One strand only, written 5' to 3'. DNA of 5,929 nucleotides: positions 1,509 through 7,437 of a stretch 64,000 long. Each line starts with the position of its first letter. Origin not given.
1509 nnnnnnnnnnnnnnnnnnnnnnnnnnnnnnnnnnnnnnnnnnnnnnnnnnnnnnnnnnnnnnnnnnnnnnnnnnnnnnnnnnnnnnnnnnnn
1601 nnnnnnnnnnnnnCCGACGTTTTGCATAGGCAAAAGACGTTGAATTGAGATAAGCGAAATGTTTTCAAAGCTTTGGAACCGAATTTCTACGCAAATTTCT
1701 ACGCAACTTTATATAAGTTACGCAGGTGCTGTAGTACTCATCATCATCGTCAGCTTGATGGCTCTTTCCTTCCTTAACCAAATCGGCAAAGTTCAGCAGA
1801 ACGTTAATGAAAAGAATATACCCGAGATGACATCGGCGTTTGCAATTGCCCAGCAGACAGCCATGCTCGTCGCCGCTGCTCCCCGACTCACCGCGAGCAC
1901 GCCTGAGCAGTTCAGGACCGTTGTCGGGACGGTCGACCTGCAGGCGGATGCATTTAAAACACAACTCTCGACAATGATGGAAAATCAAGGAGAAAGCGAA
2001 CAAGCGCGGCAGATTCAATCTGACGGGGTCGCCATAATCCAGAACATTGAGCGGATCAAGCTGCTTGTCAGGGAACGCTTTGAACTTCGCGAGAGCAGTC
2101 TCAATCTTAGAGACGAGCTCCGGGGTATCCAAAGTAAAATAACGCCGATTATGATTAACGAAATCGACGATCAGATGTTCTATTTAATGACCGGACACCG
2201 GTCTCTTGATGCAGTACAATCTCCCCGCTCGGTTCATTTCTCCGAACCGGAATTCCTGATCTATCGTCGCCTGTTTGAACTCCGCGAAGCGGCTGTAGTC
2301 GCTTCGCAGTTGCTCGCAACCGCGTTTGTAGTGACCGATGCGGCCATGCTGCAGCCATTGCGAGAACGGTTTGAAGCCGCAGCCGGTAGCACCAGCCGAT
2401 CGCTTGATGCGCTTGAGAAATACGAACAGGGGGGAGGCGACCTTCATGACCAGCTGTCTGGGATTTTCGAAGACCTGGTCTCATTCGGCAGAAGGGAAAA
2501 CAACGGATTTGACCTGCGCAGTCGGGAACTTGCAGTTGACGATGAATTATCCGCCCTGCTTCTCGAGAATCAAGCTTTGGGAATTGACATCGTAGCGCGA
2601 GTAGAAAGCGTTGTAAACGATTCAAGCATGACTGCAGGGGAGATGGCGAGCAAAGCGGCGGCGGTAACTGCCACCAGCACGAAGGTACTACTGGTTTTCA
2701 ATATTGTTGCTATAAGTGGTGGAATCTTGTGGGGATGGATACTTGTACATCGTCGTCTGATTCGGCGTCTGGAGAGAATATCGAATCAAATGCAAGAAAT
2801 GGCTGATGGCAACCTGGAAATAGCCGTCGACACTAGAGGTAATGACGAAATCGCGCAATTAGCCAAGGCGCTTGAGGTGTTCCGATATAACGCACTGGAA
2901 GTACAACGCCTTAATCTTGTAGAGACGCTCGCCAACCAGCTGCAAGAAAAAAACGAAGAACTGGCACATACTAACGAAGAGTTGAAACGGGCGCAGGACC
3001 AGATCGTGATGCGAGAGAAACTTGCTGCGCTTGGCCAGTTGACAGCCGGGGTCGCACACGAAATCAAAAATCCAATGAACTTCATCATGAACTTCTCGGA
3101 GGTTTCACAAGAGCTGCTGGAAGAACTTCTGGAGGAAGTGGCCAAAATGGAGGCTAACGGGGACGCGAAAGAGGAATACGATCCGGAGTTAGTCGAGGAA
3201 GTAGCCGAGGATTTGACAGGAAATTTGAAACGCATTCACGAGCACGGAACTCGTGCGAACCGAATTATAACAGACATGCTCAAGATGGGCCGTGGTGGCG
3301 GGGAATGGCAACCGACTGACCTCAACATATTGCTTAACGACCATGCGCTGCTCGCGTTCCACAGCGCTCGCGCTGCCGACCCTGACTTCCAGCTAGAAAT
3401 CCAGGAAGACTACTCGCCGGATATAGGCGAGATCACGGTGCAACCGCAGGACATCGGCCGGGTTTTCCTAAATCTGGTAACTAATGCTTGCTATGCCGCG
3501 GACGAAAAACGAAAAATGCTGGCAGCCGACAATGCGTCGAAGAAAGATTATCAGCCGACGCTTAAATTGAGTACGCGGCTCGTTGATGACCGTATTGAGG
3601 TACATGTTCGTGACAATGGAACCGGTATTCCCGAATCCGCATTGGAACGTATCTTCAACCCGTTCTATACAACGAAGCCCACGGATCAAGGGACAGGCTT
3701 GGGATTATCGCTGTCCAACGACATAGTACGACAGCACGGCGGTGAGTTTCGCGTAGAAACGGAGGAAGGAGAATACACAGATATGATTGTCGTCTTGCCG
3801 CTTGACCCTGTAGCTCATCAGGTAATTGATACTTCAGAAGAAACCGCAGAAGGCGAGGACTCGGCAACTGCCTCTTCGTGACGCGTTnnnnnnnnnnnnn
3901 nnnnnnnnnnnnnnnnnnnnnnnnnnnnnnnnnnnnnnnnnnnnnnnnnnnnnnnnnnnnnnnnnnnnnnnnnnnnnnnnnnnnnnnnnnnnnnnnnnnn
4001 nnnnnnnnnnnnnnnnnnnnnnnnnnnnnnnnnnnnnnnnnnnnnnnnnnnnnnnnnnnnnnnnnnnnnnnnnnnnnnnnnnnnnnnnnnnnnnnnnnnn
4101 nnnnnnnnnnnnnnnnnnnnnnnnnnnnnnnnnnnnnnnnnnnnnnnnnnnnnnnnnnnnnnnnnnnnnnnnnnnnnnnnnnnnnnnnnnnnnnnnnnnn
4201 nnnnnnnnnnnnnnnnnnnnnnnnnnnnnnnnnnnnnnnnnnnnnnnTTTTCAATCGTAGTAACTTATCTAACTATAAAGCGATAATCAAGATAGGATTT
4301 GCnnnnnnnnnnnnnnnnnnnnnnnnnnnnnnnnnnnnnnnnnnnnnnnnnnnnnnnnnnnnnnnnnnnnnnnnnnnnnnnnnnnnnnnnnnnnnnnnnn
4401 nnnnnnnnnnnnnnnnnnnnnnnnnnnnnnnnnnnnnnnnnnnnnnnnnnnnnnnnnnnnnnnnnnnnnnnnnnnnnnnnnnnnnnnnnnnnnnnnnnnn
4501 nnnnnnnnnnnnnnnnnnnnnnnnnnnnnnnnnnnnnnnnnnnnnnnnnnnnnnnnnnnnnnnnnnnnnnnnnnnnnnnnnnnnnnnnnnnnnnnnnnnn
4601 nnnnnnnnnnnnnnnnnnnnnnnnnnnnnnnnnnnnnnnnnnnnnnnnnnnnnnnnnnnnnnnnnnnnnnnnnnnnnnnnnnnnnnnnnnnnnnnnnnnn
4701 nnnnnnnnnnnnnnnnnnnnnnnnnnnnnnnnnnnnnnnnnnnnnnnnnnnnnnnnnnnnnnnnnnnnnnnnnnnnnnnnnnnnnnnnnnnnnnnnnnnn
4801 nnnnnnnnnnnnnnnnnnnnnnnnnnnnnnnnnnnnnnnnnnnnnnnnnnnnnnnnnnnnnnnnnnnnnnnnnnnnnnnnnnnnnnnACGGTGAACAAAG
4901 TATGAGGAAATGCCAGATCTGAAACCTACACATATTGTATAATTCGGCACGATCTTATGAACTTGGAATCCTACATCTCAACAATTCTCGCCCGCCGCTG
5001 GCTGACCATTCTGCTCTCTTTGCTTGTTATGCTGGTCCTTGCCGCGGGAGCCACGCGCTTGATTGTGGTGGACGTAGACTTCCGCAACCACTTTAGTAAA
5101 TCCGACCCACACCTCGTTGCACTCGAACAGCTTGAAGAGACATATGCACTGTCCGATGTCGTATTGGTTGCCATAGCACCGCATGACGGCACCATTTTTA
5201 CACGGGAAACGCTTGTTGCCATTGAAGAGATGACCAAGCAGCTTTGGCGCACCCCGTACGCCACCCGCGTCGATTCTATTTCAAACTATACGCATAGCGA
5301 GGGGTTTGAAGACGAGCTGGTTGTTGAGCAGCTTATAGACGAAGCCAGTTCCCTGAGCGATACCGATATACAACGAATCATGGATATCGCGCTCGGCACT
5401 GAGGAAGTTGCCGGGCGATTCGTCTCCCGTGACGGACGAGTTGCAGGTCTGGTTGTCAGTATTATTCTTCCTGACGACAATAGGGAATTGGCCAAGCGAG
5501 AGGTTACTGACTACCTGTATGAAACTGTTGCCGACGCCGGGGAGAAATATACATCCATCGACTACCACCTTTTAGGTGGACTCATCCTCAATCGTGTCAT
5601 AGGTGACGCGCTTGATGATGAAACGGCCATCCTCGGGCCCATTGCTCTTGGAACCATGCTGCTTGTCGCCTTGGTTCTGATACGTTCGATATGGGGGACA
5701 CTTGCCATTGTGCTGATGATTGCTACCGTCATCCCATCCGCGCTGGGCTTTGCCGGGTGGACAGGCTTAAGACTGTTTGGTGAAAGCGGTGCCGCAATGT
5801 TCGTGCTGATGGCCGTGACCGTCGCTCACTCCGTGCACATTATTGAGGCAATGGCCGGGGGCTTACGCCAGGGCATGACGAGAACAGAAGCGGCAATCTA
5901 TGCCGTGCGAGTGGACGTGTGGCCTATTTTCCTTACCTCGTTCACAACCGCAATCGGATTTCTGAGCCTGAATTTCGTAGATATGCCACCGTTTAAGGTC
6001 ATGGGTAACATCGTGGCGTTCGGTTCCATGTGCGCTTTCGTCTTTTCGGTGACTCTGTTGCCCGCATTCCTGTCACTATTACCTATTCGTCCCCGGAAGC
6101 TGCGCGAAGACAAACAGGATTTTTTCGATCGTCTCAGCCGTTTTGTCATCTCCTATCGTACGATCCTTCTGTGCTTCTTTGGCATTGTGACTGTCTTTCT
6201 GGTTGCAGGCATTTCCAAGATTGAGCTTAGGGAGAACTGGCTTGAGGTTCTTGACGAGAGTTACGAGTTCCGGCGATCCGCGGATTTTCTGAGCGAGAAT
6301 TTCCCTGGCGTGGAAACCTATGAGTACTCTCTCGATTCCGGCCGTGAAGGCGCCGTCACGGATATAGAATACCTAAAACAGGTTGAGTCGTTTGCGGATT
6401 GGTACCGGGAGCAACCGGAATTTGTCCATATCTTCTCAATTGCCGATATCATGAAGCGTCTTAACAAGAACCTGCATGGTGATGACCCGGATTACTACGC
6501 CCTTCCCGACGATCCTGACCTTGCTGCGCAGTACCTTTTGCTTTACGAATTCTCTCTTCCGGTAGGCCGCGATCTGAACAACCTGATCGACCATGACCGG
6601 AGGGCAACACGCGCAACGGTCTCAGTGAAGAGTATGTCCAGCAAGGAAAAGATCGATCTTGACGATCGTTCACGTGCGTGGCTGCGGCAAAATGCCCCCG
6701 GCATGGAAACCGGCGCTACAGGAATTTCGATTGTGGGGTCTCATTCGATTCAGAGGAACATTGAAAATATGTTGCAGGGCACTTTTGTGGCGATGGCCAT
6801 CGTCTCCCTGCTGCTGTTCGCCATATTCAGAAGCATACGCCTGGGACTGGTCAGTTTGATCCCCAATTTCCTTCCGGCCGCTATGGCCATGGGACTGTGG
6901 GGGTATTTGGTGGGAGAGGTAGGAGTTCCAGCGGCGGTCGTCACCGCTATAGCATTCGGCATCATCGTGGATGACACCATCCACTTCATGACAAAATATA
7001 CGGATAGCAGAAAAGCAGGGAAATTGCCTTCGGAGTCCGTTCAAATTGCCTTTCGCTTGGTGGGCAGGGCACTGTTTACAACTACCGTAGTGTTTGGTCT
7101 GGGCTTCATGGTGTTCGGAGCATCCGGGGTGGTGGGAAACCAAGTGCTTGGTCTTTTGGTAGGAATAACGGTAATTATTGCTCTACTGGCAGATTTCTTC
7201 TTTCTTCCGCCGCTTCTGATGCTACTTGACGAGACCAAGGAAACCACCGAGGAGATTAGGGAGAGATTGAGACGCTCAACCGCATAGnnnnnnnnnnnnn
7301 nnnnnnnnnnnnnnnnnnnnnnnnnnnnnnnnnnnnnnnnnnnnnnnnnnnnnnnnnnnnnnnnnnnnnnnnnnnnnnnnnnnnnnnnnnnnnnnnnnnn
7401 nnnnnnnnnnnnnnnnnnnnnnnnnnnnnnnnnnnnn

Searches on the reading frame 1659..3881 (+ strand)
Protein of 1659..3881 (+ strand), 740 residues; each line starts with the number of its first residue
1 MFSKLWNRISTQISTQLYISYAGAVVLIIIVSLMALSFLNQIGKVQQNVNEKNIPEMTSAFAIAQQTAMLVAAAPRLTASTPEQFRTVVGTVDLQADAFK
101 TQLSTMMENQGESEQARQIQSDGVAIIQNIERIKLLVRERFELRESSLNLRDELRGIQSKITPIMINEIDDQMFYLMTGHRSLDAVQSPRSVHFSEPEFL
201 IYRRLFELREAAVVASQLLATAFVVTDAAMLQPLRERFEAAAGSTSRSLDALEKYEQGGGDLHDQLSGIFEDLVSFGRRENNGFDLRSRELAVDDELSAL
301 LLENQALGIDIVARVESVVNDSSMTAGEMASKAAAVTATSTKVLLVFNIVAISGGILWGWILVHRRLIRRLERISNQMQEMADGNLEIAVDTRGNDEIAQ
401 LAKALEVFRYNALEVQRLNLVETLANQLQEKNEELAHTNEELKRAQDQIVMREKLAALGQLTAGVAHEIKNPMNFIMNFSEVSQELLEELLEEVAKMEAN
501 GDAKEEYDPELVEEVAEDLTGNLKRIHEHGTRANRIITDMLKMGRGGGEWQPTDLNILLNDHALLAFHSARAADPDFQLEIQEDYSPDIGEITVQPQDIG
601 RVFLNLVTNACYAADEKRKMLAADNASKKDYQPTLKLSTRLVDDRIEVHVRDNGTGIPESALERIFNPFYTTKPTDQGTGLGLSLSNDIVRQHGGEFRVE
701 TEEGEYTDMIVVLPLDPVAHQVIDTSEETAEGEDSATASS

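Call 15: search_protein_families(library=pfam, proteins=[window:1659-3881:+], max_evalue=0.0001)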
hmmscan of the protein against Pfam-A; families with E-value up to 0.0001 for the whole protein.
window:1659-3881:+ (740 aa): 4 families
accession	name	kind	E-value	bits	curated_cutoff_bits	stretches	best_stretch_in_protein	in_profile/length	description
PF02518.31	HATPase_c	-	4.7e-23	82.2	26.4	1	596-716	3-110/111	Histidine kinase-, DNA gyrase B-, and HSP90-like ATPase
PF00672.30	HAMP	-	1.5e-11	44.9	25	1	362-408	1-47/53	HAMP domain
PF00512.31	HisKA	-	3.2e-08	33.9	26.9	1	458-498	2-44/66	His Kinase A (phospho-acceptor) domain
PF21689.3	TorS_sensor_domain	-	2e-05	24.7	27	1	54-162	1-110/275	Sensor protein TorS, sensor domain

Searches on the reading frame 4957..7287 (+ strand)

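Call 15: search_protein_families(library=pfam, proteins=[window:4957-7287:+], max_evalue=0.0001)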
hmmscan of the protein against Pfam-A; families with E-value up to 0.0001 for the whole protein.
window:4957-7287:+ (776 aa): 1 family
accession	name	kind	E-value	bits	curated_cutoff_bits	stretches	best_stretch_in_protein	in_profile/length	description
PF03176.21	MMPL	-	2.8e-35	122.3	20.5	2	118-397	45-326/333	MMPL family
